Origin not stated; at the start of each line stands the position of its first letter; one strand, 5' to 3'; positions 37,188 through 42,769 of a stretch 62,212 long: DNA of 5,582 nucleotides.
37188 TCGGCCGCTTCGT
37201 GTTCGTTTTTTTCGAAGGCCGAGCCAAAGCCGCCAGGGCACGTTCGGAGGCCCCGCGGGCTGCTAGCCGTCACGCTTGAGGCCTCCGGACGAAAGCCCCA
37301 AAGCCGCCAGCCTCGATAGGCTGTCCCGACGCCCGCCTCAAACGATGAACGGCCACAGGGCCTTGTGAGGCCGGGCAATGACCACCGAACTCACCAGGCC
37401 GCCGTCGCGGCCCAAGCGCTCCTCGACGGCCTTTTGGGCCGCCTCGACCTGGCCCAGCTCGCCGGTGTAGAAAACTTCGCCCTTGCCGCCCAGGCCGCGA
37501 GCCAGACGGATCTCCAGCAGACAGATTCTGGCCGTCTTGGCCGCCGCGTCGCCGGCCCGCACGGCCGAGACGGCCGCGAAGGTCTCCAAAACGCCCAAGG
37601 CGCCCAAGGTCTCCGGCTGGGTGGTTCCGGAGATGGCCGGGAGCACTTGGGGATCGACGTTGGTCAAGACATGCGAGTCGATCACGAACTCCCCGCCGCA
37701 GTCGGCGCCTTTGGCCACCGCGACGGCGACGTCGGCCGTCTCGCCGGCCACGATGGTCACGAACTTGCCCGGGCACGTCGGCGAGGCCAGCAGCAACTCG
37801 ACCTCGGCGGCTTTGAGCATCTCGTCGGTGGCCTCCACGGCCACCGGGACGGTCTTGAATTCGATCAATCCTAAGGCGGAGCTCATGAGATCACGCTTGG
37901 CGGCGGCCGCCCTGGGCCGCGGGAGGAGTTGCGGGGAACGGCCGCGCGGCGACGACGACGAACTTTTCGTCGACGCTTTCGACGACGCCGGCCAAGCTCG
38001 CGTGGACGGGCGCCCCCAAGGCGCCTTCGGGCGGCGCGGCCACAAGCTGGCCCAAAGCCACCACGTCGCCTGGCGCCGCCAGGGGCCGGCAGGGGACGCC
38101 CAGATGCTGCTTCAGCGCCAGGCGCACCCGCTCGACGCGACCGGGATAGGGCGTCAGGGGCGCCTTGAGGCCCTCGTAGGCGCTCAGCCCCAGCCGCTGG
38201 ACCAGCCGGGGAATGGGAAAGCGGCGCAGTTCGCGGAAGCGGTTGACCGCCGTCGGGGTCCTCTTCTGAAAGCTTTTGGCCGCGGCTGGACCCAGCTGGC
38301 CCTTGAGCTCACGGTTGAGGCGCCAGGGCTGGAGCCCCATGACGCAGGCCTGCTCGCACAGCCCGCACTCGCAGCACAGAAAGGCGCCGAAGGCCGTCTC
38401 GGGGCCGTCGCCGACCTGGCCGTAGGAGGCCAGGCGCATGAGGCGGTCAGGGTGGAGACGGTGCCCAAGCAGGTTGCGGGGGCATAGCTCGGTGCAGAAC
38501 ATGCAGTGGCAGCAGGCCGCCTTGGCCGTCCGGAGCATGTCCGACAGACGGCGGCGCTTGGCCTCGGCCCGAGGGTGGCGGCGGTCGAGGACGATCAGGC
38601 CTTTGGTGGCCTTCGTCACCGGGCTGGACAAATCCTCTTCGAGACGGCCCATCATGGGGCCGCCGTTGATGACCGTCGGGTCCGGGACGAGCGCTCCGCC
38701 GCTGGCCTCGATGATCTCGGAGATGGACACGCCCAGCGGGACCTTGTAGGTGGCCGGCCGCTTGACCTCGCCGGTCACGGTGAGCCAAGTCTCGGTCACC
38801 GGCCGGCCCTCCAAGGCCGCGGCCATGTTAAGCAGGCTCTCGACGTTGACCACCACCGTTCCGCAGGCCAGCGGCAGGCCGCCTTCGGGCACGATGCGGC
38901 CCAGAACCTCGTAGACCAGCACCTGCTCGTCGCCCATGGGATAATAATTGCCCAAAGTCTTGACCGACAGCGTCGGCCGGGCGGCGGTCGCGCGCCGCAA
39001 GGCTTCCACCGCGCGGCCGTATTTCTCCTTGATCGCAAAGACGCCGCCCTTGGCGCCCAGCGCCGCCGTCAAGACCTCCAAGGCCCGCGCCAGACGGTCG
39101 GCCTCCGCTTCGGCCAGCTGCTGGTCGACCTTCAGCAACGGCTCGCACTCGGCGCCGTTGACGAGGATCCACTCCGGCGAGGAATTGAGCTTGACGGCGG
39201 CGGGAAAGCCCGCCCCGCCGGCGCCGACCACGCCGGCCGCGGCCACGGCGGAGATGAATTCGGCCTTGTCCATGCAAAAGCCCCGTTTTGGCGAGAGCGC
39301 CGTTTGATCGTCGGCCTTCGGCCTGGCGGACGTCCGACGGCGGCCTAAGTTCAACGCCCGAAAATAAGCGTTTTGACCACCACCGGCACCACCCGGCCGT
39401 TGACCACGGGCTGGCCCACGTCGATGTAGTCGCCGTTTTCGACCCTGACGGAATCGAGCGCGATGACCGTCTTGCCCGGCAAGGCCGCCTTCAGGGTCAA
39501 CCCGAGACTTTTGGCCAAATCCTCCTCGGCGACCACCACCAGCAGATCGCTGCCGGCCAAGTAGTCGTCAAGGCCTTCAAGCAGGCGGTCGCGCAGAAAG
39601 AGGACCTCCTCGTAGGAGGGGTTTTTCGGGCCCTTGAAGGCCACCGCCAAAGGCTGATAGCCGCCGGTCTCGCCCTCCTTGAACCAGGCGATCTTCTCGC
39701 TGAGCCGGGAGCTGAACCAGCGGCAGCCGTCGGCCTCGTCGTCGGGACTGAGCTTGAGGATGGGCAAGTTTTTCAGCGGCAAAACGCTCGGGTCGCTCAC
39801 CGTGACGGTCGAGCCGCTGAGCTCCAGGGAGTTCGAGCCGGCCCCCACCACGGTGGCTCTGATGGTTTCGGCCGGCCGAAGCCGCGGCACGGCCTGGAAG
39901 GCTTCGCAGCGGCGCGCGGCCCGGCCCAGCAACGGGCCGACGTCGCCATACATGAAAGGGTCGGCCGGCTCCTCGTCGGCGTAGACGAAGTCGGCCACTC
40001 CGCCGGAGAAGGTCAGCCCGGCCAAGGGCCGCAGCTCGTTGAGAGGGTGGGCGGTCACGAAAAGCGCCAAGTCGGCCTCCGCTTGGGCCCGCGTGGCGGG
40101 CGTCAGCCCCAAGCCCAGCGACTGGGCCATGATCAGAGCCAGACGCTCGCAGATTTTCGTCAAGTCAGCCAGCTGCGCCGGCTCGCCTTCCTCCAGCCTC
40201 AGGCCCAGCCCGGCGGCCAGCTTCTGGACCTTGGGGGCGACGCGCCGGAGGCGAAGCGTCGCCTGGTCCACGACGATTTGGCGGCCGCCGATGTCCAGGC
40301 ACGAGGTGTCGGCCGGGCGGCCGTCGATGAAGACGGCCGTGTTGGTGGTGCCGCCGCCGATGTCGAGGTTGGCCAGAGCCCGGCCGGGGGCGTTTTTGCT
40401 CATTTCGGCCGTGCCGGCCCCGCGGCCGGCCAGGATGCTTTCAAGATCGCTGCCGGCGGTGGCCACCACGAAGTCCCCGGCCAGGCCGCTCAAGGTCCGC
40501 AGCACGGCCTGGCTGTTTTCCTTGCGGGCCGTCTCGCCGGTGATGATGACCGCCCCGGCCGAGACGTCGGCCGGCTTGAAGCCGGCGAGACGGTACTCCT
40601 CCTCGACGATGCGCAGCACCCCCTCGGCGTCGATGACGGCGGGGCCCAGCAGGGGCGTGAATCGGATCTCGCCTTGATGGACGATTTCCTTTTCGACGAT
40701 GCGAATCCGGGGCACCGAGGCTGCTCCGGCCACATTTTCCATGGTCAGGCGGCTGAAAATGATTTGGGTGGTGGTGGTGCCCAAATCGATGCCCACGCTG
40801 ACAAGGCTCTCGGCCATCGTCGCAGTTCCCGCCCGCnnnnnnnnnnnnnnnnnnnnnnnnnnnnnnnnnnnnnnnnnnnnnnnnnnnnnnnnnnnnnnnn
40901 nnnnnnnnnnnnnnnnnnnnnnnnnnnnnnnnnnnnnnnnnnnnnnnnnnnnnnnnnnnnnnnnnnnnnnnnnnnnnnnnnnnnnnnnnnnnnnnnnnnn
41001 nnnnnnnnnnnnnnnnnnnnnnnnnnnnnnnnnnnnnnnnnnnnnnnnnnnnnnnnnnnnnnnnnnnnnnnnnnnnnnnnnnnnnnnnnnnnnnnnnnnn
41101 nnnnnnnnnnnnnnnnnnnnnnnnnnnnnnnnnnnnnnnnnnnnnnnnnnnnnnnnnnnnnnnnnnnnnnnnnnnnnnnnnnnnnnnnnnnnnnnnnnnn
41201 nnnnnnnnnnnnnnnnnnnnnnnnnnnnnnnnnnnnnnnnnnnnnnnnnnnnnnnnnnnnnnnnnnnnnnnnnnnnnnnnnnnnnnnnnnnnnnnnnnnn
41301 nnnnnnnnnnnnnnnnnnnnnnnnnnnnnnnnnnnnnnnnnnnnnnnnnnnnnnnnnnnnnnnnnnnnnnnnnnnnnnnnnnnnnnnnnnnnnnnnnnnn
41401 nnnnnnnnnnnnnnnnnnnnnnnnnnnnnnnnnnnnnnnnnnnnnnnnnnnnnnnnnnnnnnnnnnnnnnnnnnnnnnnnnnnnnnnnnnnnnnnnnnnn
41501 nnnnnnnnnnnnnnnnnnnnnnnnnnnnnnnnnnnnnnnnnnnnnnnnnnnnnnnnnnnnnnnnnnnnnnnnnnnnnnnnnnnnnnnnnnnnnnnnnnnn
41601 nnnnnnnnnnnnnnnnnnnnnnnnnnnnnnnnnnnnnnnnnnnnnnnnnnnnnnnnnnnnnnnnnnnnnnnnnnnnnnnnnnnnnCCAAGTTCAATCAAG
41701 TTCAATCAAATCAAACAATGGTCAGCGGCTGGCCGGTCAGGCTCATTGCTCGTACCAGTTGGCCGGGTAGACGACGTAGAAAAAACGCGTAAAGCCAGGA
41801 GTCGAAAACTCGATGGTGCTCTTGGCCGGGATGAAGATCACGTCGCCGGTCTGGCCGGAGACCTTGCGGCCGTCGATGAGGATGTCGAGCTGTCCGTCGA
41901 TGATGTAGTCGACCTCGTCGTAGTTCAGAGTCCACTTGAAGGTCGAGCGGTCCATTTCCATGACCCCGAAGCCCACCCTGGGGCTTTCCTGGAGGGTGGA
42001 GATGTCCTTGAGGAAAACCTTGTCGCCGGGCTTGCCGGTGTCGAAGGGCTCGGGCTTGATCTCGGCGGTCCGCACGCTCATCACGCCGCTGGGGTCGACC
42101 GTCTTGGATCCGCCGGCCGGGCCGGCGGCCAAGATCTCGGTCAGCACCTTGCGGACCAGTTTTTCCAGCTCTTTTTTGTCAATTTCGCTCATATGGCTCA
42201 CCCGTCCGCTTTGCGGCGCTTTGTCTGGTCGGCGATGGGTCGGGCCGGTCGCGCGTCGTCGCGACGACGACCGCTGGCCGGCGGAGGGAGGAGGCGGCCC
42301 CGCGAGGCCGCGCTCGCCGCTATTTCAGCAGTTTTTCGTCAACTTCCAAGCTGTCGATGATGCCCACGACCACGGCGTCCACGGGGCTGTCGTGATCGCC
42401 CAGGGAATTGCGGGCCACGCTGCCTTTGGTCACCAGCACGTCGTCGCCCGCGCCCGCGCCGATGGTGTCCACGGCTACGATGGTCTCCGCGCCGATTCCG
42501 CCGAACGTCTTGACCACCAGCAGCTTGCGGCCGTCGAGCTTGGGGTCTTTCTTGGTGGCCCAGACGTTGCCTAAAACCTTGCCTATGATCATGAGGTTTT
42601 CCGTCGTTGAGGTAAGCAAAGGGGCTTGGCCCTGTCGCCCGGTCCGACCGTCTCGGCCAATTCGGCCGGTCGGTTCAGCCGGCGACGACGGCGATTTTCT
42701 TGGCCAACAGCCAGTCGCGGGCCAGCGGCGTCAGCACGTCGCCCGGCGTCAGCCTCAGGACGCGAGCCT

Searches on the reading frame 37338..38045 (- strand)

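Call 33: search_protein_families(library=pfam, proteins=[window:37338-38045:-], max_evalue=0.001)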
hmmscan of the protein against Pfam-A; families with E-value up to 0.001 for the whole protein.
window:37338-38045:- (235 aa): 1 family
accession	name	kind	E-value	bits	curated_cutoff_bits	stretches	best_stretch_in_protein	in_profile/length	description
PF00936.24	BMC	-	2.6e-36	123.8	24.5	2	57-129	1-74/75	BMC domain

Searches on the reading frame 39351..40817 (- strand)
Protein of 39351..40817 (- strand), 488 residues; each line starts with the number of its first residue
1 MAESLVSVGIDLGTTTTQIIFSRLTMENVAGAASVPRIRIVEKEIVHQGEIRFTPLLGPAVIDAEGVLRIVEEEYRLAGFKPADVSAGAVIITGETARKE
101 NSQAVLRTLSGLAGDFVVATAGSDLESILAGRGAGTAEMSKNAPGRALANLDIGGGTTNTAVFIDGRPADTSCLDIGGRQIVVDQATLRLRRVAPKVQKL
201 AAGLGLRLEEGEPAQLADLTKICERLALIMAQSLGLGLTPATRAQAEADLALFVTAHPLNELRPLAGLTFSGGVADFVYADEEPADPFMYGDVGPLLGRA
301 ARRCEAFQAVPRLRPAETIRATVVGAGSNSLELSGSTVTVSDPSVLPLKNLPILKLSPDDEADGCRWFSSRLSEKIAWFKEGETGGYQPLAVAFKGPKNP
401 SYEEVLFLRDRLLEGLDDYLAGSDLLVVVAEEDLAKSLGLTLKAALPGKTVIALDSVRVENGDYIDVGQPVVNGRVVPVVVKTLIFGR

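Call 33: search_protein_families(library=pfam, proteins=[window:39351-40817:-], max_evalue=0.001)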
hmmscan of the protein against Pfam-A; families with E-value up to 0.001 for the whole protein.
window:39351-40817:- (488 aa): 2 families
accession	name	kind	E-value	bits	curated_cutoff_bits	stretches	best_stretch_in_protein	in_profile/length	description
PF06277.17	EutA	-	4.9e-163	543.8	27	1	3-486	1-474/475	Ethanolamine utilisation protein EutA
PF14450.12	FtsA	-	5.1e-07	30.5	31.8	1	151-211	3-48/127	Cell division protein FtsA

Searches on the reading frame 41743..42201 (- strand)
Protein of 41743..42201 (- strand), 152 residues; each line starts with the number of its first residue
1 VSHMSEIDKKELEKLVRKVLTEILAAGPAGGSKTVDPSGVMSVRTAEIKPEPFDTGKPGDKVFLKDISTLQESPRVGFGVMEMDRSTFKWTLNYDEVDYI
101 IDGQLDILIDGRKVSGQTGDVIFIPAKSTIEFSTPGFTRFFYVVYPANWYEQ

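Call 33: search_protein_families(library=pfam, proteins=[window:41743-42201:-], max_evalue=0.001)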
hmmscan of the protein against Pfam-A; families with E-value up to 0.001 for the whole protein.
window:41743-42201:- (152 aa): 3 families
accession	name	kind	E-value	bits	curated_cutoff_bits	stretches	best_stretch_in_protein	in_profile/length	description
PF06249.18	EutQ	-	1e-50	171.9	21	1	7-150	1-151/152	Ethanolamine utilisation protein EutQ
PF05899.18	Cupin_3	-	1.2e-05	25.3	23.5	1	76-129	7-61/74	EutQ-like cupin domain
PF07883.17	Cupin_2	-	0.00043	20.4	27.2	1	96-129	20-53/70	Cupin domain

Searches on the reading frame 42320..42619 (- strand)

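Call 9: search_protein_families(library=pfam, proteins=[window:42320-42619:-], max_evalue=0.001)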
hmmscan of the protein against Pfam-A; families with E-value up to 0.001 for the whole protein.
window:42320-42619:- (99 aa): 1 family
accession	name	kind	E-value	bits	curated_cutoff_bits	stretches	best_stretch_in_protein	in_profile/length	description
PF03319.19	EutN_CcmL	-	1.5e-28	99.5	25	1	10-89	1-83/83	Ethanolamine utilisation protein EutN/carboxysome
